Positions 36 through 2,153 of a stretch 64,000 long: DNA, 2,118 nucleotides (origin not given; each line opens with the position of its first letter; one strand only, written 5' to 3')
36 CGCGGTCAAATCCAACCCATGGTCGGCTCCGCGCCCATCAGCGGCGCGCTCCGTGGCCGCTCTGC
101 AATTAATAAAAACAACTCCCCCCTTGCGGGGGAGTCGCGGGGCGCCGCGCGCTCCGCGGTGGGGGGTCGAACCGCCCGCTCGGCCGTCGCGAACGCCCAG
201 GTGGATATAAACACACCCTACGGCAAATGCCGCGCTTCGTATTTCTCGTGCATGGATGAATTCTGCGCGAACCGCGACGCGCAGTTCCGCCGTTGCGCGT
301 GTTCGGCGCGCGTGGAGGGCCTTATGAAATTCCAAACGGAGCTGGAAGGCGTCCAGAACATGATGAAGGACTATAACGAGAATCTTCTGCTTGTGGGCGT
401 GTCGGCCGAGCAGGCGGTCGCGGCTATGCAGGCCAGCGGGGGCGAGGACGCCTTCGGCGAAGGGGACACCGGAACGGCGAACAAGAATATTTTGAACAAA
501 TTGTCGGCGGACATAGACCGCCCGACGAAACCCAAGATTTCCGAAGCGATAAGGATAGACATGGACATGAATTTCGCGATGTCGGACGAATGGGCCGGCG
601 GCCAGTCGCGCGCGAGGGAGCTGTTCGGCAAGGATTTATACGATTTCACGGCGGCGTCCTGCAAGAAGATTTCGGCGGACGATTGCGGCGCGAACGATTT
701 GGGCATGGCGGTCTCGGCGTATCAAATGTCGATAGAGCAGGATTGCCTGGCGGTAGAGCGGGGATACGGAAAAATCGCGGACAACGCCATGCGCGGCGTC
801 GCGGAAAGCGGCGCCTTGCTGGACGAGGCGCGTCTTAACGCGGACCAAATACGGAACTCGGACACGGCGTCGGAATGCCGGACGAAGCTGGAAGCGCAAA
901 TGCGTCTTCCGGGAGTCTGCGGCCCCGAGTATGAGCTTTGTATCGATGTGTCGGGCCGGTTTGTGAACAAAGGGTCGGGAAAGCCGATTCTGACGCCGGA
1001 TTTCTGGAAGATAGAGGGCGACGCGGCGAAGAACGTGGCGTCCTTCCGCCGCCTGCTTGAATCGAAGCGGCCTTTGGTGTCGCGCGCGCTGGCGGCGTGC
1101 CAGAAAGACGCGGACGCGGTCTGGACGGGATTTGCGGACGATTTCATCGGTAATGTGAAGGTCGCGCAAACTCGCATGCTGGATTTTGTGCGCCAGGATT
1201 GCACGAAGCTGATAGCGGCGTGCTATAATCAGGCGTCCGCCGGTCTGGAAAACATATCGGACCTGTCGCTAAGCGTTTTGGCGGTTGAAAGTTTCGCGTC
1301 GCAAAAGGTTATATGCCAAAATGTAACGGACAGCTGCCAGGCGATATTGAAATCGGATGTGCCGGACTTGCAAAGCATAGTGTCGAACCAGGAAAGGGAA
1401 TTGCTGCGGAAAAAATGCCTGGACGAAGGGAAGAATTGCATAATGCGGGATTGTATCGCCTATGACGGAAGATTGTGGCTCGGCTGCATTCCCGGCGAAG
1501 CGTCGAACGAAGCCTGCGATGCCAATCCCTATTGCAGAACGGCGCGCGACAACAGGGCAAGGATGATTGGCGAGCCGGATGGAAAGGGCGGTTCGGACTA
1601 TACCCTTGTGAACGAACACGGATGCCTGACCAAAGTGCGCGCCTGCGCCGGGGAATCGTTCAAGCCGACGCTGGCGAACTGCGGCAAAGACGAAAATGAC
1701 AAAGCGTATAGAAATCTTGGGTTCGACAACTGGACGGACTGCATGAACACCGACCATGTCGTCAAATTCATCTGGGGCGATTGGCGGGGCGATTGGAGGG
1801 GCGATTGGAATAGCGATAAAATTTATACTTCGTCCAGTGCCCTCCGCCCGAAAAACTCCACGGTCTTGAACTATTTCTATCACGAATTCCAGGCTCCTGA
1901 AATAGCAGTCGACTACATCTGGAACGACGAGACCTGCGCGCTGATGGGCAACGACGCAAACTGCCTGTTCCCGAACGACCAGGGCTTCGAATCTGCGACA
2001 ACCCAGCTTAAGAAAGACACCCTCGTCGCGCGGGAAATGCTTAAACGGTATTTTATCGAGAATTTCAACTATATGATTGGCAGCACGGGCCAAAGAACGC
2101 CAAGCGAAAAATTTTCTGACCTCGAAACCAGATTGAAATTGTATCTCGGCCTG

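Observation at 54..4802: Giant secreted protein with eukaryote-like cysteine-rich repeats (CxxC..G.Y) and an N-terminal domain shared with a second secreted protein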

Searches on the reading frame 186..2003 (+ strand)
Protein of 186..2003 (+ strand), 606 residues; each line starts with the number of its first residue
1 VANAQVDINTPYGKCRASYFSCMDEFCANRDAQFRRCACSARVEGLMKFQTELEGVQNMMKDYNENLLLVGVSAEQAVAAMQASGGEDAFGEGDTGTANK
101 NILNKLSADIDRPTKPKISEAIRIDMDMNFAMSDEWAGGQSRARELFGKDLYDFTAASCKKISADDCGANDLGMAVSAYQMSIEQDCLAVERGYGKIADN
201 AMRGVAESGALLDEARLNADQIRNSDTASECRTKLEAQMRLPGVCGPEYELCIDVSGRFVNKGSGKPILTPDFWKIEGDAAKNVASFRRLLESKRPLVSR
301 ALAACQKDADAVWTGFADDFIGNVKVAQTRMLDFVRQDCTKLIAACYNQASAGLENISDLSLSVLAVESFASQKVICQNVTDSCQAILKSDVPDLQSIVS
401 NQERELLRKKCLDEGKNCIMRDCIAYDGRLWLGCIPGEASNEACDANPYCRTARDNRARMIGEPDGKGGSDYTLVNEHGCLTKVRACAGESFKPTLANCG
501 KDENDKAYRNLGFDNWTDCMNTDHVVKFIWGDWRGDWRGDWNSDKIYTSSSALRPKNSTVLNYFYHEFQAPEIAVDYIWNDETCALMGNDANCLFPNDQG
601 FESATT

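Call 30: predict_structure(alignment_id=A1)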
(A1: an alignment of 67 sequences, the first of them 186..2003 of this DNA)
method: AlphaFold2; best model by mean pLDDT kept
length: 606 residues; sequences in the alignment: 67
mean_pLDDT: 66.3   pTM: 0.44
mean pLDDT of the five models: 66.3, 66.2, 63.2, 62.7, 60.5
residues with pLDDT >= 90: 53; 70-90: 239; 50-70: 181; < 50: 133
segments of 3 or more residues with pLDDT < 50: 1-5, 90-94, 109-141, 436-441, 461-475, 533-556, 570-606
pLDDT, mean of each block of 10 residues (from residue 1): 52 84 78 61 64 67 60 53 50 51 51 35 28 37 63 83 83 86 79 73 70 75 85 93 91 89 87 82 86 89 86 92 91 89 86 63 66 84 81 67 79 81 58 50 56 57 42 54 77 55 55 59 69 45 36 55 64 36 37 40 36
secondary structure, 60 per line:
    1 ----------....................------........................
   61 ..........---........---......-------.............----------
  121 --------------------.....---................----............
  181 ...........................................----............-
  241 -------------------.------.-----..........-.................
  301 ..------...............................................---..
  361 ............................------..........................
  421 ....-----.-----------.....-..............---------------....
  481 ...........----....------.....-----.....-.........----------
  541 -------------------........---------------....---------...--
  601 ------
elements in order: H11-30 H37-70 H74-81 H85-90 H98-110 H141-145 H149-164 H169-223 H228-239 H273-282 H284-302 H309-355 H359-388 H395-423 H442-446 H448-461 H477-491 H496-499 H506-510 H516-520 H522-530 H560-567 H583-586

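Call 33: fold_search(model_id=the predicted structure, library=pdb)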
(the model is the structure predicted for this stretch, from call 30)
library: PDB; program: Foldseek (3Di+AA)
matches with E <= 10: 29; with E <= 0.001: 0
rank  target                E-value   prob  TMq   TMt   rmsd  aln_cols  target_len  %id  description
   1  8u5c_E                2.3e+00  0.04  0.09  0.09  36.2       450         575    9  The mTORC1 cholesterol sensor LYCHOS (GPR155) with cholesterol (released 2024-09-18)
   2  7vop_X                2.3e+00  0.02  0.07  0.07  32.6       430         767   11  Cryo-EM structure of Xenopus laevis nuclear pore complex cytoplasmic ring subunit (released 2022-02-02)
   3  8glv_Me               3.2e+00  0.09  0.13  0.03  19.4       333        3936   11  96-nm repeat unit of doublet microtubules from Chlamydomonas reinhardtii flagella (released 2023-05-31)
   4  8g08_d                3.3e+00  0.05  0.09  0.12  45.4       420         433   11  Cryo-EM structure of SQ31f-bound Mycobacterium smegmatis ATP synthase rotational state 1 (backbone model) (released 2023-02-15)
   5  5ern_A                3.7e+00  0.04  0.10  0.17  25.6       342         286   11  Crystal structure of elongation domain of Phomopsis amygdali fusicoccadiene synthase (released 2016-01-20)
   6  2b7m_B                3.7e+00  0.04  0.12  0.13  30.4       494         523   12  Crystal Structure of the S. cerevisiae Exocyst Component Exo70p (released 2005-11-15)
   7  9hvq_Q                5.0e+00  0.01  0.07  0.05  37.2       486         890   11  Structure of the transcribing Pol II-DSIF-PAF-SPT6-RECQL5 complex (released 2025-07-16)
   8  5ca9                  5.2e+00  0.06  0.16  0.15  26.4       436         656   13  Structures of the candida albicans sey1p GTPase in complex with GDPAlF4- (released 2015-09-23)
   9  8wd5_A                5.2e+00  0.04  0.11  0.16  22.6       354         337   11  Crystal structure of farnesyl diphosphate synthase FPPS1 from silkworm, Bombyx mori (released 2024-05-22)
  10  3mzv_B                5.4e+00  0.08  0.15  0.25  29.7       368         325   13  Crystal structure of a decaprenyl diphosphate synthase from Rhodobacter capsulatus (released 2010-06-09)
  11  7sqc_W0               5.4e+00  0.05  0.18  0.12  36.2       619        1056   12  Ciliary C1 central pair apparatus isolated from Chlamydomonas reinhardtii (released 2022-04-13)
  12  2fji_1                5.9e+00  0.01  0.07  0.09  30.7       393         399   13  Crystal structure of the C-terminal domain of the exocyst subunit Sec6p (released 2006-05-16)
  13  7njn_d                6.4e+00  0.03  0.10  0.13  26.9       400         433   12  Mycobacterium smegmatis ATP synthase state 1d (released 2021-10-27)
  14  2b7m_C                6.4e+00  0.03  0.12  0.13  28.1       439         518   12  Crystal Structure of the S. cerevisiae Exocyst Component Exo70p (released 2005-11-15)
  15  9u3l_W                6.4e+00  0.02  0.09  0.11  22.2       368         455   12  Substrate-engaged human 26S proteasome bound to midnolin with RPT2 at top of spiral staircase (released 2026-03-25)
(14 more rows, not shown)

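Call 45: find_related_loci(query=A1, collection=genome_contigs, flank=6000)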
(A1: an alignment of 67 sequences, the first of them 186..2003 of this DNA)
Query A1 (606 aa) in genome_contigs; peptide patterns used: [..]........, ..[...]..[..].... (x = any residue, [..] = any of these).
497 stretches matched a pattern; 441 encode a relative of the query (tblastn E <= 1e-3); the best 80 are kept; 80 distinct loci.
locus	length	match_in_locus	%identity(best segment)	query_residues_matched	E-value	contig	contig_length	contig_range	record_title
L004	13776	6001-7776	52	1-600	0e+0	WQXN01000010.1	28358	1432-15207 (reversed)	MAG: Alphaproteobacteria bacterium isolate Emb289P3bin18 Ga0123356_10001235, whole genome shotgun sequence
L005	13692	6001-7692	43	1-571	9e-147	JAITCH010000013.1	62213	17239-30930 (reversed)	MAG: Rickettsiales bacterium isolate Nl494_bin11 k119_388140, whole genome shotgun sequence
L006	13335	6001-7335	34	8-432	1e-74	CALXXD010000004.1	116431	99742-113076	MAG: uncultured Alphaproteobacteria bacterium isolate BRZ_AB__bin14 genome assembly, contig: BRZ_AB__NODE_161_length_116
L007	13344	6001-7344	32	14-432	3e-73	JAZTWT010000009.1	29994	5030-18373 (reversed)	MAG: Candidatus Enterousia sp. isolate T1900045332_YK20190021.MAGScoT_cleanbin_000044 SGB_6541_k141_1081013, whole genom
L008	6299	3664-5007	33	12-432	1e-72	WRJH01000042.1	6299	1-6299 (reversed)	MAG: Alphaproteobacteria bacterium isolate Nt197P3bin78 Ga0082212_10029406, whole genome shotgun sequence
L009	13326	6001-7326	33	12-432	2e-72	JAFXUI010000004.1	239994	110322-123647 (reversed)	MAG: Alphaproteobacteria bacterium isolate RGIG6753 Sheep_Rumen-3__c842883, whole genome shotgun sequence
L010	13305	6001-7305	33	12-432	6e-72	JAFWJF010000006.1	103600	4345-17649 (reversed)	MAG: Alphaproteobacteria bacterium isolate RGIG5789 Sheep_Ileum-5__c150958, whole genome shotgun sequence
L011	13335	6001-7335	33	8-432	6e-72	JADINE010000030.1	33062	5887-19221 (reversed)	MAG: Candidatus Enterousia excrementavium isolate B1-16210 B1M03__C265001_L33062_SRR9113712, whole genome shotgun sequen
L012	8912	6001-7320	34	12-432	9e-72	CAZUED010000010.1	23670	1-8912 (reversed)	MAG TPA_asm: uncultured Muribaculaceae bacterium isolate SRP192927_co1_66 genome assembly, contig: NODE_4047_length_2367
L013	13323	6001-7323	34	12-432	9e-72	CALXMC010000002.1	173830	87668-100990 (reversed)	MAG: uncultured Alphaproteobacteria bacterium isolate BRZ_EE__bin33 genome assembly, contig: BRZ_EE__NODE_104_length_173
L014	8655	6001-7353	32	12-432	1e-71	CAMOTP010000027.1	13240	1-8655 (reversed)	MAG: uncultured Alphaproteobacteria bacterium isolate SRR873606_bin.101_metaWRAP_v1.3_MAG genome assembly, contig: NODE_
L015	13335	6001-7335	34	8-432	2e-71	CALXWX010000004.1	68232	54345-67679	MAG: uncultured Alphaproteobacteria bacterium isolate BRZ_EC__bin9 genome assembly, contig: BRZ_EC__NODE_807_length_6823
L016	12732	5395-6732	33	8-432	3e-71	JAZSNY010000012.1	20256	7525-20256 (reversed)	MAG: Candidatus Enterousia sp. isolate T1900044549_TS20190015.MAGScoT_cleanbin_000102 SGB_200_k141_2693032, whole genome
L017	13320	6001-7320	32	12-432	4e-71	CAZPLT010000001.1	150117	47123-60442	MAG TPA_asm: uncultured Muribaculaceae bacterium isolate SRP192927_co1_307 genome assembly, contig: NODE_46_length_15011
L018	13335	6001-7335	33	8-432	2e-70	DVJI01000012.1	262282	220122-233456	MAG TPA_asm: Candidatus Enterousia intestinigallinarum isolate ChiGjej3B3-5194 ChiGjej3B3M5__C728095_L262282_SRR6323341,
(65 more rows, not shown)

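Call 59: search_protein_representatives(alignment_id=A1)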
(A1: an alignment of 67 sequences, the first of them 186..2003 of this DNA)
Query: 67 sequences, 980 profile positions. Proteins with E-value up to 0.001 (for the whole library): 811; up to 1e-10: 619; up to 1e-30: 400. The best 150 are listed.
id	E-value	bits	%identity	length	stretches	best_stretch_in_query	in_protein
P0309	0.0e+00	1239.8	-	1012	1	1-965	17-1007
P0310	0.0e+00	1192.3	-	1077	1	1-965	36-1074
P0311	0.0e+00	1179.9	-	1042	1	1-948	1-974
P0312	0.0e+00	1176.0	-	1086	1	1-965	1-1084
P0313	0.0e+00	1157.9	-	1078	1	7-967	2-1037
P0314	0.0e+00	1123.4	-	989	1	1-965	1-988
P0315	0.0e+00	1106.3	-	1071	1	1-928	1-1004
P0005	0.0e+00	1095.6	-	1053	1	1-940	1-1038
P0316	0.0e+00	1095.1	-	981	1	1-932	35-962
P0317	0.0e+00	1083.8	-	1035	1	1-950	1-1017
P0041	0.0e+00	1080.9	-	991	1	1-947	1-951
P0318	0.0e+00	1078.9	-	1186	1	1-938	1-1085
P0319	0.0e+00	1078.5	-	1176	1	1-948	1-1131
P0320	0.0e+00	1074.5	-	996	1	1-950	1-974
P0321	0.0e+00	1065.0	-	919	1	1-968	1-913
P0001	2.8e-177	608.6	-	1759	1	58-893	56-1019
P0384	1.2e-104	368.2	-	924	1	8-600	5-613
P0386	4.4e-101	356.3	-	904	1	57-602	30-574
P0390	3.0e-98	346.9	-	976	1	59-599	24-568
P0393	1.4e-96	341.4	-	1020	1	64-600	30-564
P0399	1.8e-94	334.5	-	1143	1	21-604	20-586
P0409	5.2e-91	323.0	-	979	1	84-565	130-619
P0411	8.1e-91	322.3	-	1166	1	50-583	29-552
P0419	7.1e-89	315.9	-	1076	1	73-600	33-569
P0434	1.8e-86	307.9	-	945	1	84-576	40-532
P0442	4.0e-85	303.5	-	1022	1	2-566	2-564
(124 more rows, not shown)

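Call 62: list_cluster_members(proteins=[P0384, P0386, P0390, P0393, P0399, P0409, P0411, P0419, P0434, P0442])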
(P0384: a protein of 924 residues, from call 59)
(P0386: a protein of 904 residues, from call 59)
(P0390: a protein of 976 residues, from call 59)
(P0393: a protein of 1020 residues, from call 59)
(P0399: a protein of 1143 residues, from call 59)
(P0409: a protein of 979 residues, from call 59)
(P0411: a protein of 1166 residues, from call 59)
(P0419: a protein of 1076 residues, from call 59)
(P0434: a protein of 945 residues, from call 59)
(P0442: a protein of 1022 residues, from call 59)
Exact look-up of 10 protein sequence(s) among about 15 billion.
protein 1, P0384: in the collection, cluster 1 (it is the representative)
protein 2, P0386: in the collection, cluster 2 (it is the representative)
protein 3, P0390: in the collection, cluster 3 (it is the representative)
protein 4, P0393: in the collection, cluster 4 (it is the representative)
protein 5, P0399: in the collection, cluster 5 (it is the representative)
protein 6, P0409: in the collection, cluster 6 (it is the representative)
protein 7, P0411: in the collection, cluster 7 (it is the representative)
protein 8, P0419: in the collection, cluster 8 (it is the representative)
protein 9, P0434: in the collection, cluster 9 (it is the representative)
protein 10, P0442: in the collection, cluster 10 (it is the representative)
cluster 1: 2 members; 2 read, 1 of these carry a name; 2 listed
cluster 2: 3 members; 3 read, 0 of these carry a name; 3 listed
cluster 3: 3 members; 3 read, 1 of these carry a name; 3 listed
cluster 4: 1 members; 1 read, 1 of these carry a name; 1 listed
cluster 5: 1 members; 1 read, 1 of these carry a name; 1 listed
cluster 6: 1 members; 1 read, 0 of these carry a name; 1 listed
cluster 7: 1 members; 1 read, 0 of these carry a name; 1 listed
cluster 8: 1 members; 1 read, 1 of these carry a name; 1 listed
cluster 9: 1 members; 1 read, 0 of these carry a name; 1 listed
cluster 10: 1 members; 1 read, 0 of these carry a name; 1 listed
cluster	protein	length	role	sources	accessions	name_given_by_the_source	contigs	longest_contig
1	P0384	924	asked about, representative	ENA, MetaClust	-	\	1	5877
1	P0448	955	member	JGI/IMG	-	-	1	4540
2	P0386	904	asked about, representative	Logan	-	-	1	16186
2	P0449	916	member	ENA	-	-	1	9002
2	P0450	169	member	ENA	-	-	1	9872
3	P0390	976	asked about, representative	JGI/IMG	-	-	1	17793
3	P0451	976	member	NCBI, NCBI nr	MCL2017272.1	MAG: hypothetical protein FWG80_00655 [Alphaproteobacteria bacterium] | hypothetical protein [Alphaproteobacteria bacterium]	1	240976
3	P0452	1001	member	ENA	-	-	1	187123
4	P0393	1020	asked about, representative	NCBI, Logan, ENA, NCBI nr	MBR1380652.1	MAG: hypothetical protein IJ560_03610 [Alphaproteobacteria bacterium] | hypothetical protein [Alphaproteobacteria bacterium]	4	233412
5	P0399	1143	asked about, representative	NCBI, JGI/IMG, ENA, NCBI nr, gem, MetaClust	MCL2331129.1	MAG: hypothetical protein FWC61_01125 [Proteobacteria bacterium] | hypothetical protein [Pseudomonadota bacterium] | \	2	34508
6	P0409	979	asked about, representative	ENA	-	-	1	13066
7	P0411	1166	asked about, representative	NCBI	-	-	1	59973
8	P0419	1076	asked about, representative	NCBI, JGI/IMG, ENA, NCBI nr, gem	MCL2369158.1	MAG: hypothetical protein FWC83_00605 [Alphaproteobacteria bacterium] | hypothetical protein [Alphaproteobacteria bacterium]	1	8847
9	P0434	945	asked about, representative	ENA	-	-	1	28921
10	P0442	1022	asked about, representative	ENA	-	-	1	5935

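Call 83: search_solved_structures(query=A1, max_evalue=1)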
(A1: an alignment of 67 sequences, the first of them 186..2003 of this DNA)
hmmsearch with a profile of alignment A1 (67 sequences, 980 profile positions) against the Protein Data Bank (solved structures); distinct sequences matched with E-value up to 1: 0.
